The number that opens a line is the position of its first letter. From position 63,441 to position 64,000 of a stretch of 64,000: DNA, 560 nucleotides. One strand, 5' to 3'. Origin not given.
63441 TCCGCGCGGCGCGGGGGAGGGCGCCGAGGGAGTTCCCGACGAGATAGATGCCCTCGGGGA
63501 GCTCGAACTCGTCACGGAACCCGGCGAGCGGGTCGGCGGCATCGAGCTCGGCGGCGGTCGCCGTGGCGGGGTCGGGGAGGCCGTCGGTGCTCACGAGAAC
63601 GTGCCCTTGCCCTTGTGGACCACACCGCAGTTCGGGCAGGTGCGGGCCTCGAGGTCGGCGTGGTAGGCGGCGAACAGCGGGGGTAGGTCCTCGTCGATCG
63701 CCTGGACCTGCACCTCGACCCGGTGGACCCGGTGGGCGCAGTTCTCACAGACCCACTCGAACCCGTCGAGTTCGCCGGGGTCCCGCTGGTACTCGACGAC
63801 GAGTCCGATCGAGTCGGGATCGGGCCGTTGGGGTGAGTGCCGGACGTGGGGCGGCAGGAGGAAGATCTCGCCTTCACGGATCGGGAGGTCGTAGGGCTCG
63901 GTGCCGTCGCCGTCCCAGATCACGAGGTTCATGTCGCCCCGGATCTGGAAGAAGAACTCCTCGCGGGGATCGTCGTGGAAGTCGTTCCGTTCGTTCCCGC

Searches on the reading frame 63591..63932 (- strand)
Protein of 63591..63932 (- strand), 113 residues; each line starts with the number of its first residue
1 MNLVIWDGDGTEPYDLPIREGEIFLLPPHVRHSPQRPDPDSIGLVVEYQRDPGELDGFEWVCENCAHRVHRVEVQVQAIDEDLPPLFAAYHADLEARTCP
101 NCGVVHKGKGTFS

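Call 48: search_protein_families(library=pfam, proteins=[window:63591-63932:-], max_evalue=0.0001)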
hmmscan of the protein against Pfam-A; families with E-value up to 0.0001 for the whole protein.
window:63591-63932:- (113 aa): 1 family
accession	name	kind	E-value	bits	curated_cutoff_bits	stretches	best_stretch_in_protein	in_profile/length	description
PF06052.18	3-HAO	-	2.9e-21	76.1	25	1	9-90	70-150/151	3-hydroxyanthranilic acid dioxygenase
